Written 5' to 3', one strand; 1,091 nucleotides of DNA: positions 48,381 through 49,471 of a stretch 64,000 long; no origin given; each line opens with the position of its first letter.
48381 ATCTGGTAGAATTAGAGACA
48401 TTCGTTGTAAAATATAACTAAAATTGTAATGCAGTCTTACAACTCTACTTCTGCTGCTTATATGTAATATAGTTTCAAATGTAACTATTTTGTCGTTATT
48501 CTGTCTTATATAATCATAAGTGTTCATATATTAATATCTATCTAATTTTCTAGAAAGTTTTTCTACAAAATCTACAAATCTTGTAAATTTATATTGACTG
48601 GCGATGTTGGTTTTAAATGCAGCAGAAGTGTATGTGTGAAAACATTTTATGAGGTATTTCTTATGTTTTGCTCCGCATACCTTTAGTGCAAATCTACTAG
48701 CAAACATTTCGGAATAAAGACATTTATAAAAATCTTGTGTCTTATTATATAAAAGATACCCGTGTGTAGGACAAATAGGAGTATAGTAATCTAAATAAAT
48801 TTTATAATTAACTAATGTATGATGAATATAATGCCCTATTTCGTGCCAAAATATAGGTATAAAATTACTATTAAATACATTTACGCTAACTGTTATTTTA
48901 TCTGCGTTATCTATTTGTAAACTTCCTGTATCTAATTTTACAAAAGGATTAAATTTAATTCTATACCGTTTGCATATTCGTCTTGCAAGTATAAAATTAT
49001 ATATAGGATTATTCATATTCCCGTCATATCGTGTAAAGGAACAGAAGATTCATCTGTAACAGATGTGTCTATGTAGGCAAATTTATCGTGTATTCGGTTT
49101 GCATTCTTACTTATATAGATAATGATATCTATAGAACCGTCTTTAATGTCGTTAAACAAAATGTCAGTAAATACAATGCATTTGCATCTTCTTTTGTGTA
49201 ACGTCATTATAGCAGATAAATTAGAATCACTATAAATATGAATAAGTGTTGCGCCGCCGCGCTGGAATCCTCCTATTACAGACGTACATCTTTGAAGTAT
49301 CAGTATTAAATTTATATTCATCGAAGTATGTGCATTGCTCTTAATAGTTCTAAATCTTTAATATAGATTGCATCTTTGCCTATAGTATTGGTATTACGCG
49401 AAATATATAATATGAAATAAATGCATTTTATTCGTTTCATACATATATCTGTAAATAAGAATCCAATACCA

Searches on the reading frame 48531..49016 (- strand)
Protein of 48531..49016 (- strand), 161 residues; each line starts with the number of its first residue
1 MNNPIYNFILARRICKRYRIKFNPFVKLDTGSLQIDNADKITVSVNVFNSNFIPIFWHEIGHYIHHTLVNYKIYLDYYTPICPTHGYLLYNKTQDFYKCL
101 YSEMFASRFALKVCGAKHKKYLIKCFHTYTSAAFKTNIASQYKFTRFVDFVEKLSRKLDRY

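Call 59: search_protein_families(library=pfam, max_evalue=0.01, proteins=[window:48531-49016:-])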
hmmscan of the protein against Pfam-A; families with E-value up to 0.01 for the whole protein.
window:48531-49016:- (161 aa): 1 family
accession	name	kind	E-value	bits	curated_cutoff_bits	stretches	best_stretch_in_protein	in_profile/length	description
PF07737.17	ATLF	-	0.00054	20.2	27.4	1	49-122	112-179/193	Anthrax toxin lethal factor, N- and C-terminal domain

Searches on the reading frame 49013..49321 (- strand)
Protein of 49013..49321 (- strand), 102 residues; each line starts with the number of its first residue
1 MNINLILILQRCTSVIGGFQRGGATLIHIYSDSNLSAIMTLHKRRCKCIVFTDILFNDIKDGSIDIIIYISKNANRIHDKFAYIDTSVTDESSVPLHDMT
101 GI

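Call 10: search_protein_families(library=pfam, max_evalue=1, proteins=[window:49013-49321:-])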
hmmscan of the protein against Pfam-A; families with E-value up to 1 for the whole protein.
window:49013-49321:- (102 aa): 2 families
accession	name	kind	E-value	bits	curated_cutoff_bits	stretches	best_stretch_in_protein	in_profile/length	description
PF04322.17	DUF473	-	0.0025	18.1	25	1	14-90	12-85/118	Protein of unknown function (DUF473)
PF08985.17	DP-EP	-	0.043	14.6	25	1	32-94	36-94/120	DP-EP family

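Call 11: search_protein_families(library=phrogs, max_evalue=0.01, proteins=[window:49013-49321:-])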
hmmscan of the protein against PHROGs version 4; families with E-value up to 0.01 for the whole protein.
window:49013-49321:- (102 aa): 0 families
